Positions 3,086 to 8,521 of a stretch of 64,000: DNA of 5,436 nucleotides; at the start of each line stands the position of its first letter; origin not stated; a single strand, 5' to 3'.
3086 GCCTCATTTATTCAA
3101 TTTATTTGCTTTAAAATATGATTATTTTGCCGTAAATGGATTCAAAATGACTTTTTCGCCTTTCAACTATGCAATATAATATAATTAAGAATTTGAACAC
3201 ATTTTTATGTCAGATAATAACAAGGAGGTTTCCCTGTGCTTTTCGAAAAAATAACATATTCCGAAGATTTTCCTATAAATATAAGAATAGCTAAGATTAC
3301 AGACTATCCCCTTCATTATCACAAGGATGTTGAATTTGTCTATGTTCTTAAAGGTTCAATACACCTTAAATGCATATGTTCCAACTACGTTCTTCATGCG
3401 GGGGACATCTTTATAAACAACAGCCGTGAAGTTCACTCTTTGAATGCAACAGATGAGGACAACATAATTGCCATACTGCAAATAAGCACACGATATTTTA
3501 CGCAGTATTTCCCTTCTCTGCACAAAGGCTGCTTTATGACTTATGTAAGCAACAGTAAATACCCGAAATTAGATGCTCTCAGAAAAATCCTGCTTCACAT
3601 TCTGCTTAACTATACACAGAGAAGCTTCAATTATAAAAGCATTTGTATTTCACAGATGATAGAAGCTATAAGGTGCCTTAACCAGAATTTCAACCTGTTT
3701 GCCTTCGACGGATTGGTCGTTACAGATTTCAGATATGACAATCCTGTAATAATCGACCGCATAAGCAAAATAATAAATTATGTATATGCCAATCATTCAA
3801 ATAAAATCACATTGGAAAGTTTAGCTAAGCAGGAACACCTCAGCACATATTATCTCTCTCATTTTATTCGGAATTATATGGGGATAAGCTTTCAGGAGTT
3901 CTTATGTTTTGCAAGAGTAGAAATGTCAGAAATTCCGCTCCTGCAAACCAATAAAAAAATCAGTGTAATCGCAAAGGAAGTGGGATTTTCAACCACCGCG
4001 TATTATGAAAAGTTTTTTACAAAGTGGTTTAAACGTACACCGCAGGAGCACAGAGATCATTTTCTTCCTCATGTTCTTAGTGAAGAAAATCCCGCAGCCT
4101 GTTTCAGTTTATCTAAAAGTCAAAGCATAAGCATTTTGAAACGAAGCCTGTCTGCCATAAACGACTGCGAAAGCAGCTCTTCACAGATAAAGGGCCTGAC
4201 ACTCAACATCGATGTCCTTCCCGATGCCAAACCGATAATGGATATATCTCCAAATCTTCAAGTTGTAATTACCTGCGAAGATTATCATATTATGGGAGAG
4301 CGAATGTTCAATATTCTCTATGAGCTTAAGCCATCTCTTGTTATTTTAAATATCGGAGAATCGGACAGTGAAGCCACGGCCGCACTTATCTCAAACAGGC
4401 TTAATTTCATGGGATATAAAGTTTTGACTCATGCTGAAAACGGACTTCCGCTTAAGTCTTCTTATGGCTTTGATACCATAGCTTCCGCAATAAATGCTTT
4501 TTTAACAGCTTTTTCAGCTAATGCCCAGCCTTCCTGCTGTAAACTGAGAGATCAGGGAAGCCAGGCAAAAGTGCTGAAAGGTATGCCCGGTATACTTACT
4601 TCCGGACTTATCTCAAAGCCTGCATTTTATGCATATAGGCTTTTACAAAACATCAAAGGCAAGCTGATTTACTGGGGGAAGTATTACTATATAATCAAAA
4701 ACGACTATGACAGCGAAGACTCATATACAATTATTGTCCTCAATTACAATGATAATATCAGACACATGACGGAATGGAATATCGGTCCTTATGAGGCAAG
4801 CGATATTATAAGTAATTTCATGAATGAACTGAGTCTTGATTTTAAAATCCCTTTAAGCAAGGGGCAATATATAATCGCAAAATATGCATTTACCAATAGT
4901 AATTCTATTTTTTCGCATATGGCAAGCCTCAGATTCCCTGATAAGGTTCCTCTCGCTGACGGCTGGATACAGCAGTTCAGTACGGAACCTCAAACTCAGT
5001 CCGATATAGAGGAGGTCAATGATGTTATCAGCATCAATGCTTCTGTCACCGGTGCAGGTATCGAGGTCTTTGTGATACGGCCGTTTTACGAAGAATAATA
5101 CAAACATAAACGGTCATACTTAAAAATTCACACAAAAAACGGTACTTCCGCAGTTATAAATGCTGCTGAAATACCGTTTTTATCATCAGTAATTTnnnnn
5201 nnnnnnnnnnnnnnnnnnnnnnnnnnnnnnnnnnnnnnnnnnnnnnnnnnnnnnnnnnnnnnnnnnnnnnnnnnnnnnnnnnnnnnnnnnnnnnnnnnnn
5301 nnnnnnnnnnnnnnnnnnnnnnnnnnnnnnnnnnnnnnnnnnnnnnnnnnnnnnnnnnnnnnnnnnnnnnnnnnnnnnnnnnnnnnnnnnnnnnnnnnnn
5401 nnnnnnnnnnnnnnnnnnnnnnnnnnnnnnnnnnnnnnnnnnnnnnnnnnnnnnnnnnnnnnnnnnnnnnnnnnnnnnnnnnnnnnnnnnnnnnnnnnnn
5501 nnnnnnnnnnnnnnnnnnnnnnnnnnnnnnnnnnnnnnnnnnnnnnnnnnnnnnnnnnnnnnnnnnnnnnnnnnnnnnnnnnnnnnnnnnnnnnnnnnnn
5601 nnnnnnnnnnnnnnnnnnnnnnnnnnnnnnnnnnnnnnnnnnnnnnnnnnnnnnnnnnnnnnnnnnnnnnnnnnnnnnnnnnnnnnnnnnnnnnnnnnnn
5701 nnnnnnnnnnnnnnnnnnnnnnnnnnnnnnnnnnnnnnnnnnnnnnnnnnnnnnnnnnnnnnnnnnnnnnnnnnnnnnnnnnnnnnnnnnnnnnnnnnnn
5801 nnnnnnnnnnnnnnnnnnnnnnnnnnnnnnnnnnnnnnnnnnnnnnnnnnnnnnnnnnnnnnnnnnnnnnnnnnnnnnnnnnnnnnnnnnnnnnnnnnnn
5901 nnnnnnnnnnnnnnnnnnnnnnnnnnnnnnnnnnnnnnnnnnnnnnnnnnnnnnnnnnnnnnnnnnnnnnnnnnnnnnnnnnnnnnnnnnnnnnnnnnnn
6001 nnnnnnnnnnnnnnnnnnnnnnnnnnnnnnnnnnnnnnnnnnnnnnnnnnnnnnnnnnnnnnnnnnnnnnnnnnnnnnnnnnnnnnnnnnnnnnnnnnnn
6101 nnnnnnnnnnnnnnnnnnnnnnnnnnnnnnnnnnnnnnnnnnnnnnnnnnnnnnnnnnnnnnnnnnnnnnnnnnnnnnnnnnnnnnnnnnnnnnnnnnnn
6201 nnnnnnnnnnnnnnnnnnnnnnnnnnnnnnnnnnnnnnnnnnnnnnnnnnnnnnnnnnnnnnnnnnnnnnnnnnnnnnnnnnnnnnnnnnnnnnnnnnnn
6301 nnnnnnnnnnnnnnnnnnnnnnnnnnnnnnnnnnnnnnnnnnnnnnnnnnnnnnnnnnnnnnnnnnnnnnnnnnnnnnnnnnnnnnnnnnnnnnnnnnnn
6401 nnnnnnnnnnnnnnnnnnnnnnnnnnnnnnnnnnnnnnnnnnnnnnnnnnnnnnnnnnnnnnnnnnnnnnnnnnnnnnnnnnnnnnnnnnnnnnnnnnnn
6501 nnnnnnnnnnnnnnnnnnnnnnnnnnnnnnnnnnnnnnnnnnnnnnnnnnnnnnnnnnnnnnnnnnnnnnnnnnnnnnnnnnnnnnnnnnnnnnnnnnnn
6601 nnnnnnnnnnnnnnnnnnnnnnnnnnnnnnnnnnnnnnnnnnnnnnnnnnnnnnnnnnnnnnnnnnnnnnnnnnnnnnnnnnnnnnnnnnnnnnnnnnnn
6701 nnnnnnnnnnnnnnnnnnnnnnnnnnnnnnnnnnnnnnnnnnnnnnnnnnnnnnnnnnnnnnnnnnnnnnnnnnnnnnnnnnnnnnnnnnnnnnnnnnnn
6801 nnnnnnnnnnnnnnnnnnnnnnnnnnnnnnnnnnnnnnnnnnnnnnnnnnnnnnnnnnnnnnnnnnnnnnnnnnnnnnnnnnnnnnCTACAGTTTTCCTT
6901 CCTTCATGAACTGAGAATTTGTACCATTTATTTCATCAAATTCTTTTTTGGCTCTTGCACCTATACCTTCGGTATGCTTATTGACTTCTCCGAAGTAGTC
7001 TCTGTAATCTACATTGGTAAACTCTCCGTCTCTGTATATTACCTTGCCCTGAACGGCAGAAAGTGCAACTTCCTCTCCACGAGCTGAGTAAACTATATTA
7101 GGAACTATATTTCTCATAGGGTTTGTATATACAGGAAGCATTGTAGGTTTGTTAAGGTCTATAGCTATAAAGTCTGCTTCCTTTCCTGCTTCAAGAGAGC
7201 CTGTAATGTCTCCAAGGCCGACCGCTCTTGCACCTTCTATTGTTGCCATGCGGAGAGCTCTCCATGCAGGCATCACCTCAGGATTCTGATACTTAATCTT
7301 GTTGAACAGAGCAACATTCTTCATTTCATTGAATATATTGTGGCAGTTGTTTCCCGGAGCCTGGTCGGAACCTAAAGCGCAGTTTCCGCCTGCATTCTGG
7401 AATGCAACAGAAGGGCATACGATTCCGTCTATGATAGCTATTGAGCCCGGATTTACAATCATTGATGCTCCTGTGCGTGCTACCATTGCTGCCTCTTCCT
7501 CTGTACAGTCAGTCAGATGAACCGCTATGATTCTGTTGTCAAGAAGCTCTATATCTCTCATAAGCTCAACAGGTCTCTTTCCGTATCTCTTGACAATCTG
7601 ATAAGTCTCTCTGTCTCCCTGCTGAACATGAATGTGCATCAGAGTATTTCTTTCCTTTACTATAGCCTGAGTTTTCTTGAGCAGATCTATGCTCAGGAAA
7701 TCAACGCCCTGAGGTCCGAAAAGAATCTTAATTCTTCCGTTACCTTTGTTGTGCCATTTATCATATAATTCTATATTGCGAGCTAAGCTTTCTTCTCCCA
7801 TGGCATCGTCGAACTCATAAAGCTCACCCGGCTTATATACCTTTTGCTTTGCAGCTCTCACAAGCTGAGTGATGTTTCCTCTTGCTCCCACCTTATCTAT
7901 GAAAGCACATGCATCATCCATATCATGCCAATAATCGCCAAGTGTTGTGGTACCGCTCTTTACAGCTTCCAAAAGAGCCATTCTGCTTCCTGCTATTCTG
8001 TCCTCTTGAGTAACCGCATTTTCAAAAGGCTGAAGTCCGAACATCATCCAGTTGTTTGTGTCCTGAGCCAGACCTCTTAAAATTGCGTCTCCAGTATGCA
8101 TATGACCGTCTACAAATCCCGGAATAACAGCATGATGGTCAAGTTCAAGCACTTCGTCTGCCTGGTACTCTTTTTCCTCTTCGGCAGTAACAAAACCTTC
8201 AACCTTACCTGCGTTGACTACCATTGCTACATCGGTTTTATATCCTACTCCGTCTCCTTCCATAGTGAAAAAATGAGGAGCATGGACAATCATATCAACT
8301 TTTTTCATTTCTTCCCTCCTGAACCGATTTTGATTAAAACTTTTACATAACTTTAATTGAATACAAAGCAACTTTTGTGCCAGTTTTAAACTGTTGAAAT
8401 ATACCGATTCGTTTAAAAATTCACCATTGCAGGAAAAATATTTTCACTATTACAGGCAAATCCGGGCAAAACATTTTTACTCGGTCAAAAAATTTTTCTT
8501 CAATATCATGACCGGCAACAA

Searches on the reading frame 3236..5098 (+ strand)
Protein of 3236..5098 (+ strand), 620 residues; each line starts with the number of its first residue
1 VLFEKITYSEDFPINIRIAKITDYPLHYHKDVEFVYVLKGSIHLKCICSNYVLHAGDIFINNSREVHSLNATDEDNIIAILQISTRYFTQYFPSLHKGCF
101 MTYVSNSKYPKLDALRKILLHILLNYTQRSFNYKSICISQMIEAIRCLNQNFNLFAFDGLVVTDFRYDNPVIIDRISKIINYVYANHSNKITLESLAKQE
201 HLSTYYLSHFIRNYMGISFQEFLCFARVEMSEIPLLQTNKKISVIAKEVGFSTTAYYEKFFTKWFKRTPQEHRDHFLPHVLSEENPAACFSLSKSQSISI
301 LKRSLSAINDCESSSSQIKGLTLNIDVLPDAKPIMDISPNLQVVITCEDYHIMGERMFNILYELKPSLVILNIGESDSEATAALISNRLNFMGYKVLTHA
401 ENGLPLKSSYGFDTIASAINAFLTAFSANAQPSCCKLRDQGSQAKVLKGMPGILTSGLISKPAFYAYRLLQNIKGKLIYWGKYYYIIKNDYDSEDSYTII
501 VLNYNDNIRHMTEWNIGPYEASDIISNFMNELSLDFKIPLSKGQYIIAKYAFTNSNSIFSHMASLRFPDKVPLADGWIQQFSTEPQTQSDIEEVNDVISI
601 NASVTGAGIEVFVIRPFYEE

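Call 69: search_protein_families(library=pfam, proteins=[window:3236-5098:+], max_evalue=0.00001)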
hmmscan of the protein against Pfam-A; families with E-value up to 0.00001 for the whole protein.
window:3236-5098:+ (620 aa): 4 families
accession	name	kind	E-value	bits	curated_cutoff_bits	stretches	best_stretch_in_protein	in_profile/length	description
PF12833.13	HTH_18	-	1.9e-13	51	33.6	1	196-274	1-79/80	Helix-turn-helix domain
PF07883.17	Cupin_2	-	4.3e-08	33.2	27.2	1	24-74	11-62/70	Cupin domain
PF00165.29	HTH_AraC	-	1.3e-06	28.8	26.6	0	236-273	2-41/42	Bacterial regulatory helix-turn-helix proteins, AraC family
PF02311.25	AraC_binding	-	6.2e-06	26.4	21.1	0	23-76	15-68/135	AraC-like ligand binding domain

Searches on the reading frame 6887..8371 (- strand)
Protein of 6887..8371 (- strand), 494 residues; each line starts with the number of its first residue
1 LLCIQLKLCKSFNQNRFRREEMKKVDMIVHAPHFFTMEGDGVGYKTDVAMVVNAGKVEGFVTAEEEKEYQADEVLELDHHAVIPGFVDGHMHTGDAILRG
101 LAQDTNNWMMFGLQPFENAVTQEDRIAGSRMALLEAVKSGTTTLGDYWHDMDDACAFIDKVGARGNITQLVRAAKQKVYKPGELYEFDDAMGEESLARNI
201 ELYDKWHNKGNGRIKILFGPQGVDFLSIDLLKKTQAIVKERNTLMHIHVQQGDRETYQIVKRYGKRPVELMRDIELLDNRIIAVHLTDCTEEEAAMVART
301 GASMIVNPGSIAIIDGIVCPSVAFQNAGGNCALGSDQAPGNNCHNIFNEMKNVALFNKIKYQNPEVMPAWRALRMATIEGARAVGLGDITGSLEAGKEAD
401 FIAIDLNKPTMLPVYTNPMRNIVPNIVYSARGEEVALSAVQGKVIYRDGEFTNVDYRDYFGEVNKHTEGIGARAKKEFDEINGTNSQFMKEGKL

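Call 69: search_protein_families(library=pfam, proteins=[window:6887-8371:-], max_evalue=0.00001)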
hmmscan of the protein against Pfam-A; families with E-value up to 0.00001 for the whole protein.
window:6887-8371:- (494 aa): 2 families
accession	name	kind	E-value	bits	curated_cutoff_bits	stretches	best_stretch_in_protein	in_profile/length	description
PF01979.26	Amidohydro_1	-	9.2e-42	143.9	25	1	82-444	2-344/345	Amidohydrolase family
PF07969.17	Amidohydro_3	-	5.4e-14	53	29.7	1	225-446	258-472/472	Amidohydrolase family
